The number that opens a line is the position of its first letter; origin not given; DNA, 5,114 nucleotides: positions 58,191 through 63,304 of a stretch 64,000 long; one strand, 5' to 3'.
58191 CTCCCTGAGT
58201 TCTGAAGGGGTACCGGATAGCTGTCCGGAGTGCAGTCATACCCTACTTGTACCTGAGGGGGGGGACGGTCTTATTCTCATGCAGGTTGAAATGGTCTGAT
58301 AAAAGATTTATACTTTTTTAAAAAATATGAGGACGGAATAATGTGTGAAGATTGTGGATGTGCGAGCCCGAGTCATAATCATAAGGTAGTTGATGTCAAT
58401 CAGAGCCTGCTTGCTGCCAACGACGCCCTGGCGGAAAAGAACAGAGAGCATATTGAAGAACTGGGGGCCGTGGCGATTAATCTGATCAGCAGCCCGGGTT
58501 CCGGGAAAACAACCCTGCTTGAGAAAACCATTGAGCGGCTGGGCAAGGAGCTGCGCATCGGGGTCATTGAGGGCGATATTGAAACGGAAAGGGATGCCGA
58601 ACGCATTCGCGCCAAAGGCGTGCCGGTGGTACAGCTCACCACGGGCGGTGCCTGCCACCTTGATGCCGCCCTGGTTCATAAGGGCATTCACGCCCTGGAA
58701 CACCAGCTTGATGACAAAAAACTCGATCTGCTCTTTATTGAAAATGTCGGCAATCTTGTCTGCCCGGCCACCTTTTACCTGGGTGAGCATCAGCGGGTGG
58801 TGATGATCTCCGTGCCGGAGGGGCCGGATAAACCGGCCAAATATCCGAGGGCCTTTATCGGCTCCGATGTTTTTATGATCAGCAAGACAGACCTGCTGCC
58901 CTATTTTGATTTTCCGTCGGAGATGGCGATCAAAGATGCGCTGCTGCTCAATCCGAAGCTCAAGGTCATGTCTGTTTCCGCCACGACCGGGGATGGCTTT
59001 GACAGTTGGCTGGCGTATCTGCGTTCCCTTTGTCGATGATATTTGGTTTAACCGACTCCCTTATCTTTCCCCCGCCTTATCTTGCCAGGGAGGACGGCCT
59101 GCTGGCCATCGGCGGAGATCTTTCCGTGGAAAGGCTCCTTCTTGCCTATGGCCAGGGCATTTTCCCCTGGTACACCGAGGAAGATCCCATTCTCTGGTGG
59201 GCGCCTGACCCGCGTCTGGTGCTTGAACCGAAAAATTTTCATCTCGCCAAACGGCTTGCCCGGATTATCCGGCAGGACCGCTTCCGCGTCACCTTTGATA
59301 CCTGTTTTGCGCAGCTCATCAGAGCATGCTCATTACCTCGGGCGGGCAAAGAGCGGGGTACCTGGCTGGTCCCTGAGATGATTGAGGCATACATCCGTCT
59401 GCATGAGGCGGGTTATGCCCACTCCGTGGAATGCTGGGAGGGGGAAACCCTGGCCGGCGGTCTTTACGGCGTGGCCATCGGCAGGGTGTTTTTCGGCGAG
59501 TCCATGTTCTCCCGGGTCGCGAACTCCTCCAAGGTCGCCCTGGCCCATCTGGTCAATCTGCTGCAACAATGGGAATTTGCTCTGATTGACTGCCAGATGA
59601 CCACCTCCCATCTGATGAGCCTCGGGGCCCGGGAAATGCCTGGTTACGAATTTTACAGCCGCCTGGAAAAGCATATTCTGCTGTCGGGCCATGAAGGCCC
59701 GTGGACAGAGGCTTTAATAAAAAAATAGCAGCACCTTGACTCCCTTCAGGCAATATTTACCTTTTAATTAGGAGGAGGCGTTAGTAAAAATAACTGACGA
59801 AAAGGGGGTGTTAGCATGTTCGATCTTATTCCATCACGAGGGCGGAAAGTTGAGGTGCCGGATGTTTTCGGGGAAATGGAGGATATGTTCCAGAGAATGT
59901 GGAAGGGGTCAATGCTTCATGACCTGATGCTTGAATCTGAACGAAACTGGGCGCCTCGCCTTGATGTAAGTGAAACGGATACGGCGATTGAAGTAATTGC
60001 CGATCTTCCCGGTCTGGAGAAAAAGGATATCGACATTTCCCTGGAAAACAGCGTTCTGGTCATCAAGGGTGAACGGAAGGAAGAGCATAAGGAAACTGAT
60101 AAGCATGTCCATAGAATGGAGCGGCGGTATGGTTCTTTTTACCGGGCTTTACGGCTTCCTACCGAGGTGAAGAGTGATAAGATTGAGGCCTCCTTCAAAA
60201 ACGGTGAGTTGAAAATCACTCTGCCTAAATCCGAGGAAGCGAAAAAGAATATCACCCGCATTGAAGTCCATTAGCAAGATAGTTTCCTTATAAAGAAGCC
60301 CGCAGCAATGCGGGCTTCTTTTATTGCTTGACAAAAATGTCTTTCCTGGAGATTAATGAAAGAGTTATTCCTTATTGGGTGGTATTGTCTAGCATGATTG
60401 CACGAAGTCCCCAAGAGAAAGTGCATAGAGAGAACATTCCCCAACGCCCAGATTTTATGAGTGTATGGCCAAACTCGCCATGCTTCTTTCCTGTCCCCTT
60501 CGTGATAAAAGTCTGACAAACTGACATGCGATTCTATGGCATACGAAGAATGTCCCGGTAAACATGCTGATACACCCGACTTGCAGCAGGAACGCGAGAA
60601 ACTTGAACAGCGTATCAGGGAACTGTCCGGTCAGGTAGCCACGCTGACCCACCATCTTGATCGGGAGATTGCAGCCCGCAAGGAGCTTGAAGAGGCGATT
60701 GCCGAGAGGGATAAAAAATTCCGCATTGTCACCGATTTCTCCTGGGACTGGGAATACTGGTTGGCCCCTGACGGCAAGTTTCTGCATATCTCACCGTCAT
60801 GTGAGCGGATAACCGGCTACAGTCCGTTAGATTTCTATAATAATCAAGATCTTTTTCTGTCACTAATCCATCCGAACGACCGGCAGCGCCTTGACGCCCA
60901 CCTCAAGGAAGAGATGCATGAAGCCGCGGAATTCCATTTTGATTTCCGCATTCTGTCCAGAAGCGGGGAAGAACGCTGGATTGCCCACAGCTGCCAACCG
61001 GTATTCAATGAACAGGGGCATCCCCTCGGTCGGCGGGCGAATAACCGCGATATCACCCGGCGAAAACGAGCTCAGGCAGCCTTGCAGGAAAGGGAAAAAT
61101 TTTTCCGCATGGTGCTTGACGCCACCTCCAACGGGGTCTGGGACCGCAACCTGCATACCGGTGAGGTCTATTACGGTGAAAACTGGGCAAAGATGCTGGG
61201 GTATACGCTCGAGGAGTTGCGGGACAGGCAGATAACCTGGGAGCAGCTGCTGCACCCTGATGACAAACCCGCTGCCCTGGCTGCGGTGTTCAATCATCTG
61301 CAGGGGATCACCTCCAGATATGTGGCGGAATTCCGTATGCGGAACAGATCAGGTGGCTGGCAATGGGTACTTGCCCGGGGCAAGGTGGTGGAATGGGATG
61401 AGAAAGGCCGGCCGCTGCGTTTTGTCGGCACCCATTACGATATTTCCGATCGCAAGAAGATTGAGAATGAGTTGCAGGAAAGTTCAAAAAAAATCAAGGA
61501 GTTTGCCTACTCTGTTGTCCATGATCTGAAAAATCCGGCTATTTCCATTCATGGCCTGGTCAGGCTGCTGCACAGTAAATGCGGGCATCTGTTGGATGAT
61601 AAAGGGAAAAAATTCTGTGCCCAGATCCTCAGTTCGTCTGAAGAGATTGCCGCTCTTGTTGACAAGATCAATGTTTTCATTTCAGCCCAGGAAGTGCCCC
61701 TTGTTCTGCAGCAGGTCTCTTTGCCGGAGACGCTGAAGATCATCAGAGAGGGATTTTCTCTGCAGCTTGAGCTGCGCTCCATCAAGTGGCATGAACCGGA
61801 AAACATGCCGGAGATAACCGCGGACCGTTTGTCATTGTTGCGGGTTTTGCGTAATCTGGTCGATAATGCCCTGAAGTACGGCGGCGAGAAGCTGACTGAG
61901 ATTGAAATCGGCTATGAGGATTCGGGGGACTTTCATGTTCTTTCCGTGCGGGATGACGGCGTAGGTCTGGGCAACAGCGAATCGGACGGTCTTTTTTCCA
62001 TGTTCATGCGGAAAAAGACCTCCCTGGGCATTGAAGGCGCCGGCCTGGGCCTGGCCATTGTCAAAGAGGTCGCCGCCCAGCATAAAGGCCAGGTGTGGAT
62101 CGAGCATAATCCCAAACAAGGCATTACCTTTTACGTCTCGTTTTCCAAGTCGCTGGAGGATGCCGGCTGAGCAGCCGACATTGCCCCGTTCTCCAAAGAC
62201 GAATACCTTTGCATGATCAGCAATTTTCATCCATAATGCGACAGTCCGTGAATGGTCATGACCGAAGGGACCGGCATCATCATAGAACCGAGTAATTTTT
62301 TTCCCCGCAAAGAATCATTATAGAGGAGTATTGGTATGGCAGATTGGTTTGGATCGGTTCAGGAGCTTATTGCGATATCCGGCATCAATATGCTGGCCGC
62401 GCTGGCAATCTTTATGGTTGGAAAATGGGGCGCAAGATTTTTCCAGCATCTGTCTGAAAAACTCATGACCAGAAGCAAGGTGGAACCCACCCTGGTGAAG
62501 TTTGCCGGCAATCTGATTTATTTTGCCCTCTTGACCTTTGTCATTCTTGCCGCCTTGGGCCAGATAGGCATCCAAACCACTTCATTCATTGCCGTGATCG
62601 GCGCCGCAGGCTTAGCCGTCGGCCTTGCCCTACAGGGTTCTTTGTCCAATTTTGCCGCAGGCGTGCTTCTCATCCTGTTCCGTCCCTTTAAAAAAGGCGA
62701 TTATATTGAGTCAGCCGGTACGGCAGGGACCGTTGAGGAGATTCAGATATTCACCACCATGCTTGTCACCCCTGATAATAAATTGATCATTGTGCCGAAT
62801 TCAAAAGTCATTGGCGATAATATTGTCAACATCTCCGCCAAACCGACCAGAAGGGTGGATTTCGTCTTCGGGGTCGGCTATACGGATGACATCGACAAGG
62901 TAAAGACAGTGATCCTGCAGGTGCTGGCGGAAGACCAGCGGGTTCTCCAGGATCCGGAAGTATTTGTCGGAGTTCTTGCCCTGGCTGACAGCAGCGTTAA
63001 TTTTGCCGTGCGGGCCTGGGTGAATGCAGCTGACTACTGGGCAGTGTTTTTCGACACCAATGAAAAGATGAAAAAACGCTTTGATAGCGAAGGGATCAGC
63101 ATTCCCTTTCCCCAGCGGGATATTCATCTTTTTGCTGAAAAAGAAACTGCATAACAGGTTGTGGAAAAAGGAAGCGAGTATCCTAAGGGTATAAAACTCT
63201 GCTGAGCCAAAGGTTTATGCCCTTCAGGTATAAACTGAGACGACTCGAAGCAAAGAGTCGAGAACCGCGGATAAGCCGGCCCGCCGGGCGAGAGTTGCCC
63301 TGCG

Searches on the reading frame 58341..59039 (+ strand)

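Call 67: search_protein_families(library=pfam, proteins=[window:58341-59039:+], max_evalue=0.00001)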
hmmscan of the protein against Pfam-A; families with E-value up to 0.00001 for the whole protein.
window:58341-59039:+ (232 aa): 1 family
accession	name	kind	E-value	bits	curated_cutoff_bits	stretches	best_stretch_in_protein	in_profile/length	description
PF02492.25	cobW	-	2.3e-23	83.1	20.7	1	47-208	4-177/180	CobW/HypB/UreG, nucleotide-binding domain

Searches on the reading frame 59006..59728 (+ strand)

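Call 67: search_protein_families(library=pfam, proteins=[window:59006-59728:+], max_evalue=0.00001)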
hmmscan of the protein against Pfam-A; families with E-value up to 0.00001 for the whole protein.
window:59006-59728:+ (240 aa): 1 family
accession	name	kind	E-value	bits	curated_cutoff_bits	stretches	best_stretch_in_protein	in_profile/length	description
PF03588.20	Leu_Phe_trans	-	1.6e-75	252.8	22.7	1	42-212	2-171/171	Leucyl/phenylalanyl-tRNA protein transferase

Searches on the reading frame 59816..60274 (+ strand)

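Call 67: search_protein_families(library=pfam, proteins=[window:59816-60274:+], max_evalue=0.00001)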
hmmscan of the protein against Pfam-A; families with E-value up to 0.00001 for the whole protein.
window:59816-60274:+ (152 aa): 2 families
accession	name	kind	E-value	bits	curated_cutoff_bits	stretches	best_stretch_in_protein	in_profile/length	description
PF00011.27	HSP20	-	1.1e-25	90.1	20.8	1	51-151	2-101/102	Hsp20/alpha crystallin family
PF17886.7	ArsA_HSP20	-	1.9e-07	31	22.5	1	57-135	3-62/63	HSP20-like domain found in ArsA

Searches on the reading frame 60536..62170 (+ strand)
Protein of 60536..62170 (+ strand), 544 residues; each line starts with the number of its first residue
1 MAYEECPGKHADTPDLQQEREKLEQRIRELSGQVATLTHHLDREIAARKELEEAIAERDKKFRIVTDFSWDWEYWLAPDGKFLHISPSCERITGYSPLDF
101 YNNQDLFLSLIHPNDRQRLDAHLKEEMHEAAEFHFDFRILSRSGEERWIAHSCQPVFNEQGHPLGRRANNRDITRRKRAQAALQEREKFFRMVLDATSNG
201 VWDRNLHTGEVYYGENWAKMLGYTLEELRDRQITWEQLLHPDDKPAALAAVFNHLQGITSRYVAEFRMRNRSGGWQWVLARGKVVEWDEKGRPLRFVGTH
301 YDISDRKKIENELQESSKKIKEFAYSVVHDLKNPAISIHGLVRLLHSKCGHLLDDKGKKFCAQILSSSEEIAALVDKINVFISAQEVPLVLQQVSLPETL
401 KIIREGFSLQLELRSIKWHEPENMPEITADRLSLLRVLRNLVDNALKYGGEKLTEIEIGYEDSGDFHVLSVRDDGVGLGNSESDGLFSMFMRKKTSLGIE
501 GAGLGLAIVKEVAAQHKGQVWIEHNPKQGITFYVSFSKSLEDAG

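Call 67: search_protein_families(library=pfam, proteins=[window:60536-62170:+], max_evalue=0.00001)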
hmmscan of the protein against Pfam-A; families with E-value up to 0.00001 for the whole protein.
window:60536-62170:+ (544 aa): 6 families
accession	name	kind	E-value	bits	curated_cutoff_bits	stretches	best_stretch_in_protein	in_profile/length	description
PF08447.18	PAS_3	-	4.7e-41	139.4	25.6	2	211-300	2-89/89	PAS fold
PF02518.31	HATPase_c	-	3.6e-22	79.3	26.4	1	430-537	2-108/111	Histidine kinase-, DNA gyrase B-, and HSP90-like ATPase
PF13426.13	PAS_9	-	1.5e-17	64.2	27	2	77-174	8-102/103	PAS domain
PF00989.32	PAS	-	1.2e-11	45.1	22.6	1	78-163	19-103/113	PAS fold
PF08448.16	PAS_4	-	7.3e-11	42.7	23.1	1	77-178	12-110/110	PAS fold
PF14598.12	PAS_11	-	3.4e-07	30.6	25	0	76-154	8-84/109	PAS domain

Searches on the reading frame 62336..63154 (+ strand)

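Call 67: search_protein_families(library=pfam, proteins=[window:62336-63154:+], max_evalue=0.00001)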
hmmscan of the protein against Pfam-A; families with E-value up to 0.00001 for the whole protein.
window:62336-63154:+ (272 aa): 3 families
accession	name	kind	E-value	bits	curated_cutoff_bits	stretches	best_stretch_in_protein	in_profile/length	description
PF00924.24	MS_channel_2nd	-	1.1e-21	77.2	20.2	1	102-167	2-67/68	Mechanosensitive ion channel, beta-domain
PF21082.3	MS_channel_3rd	-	2.9e-18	66.5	21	1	174-256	1-88/88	Mechanosensitive ion channel MscS, C-terminal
PF21088.3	MS_channel_1st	-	1.1e-07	32.1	23.1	1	59-100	1-42/42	Mechanosensitive ion channel, transmembrane helices 2/3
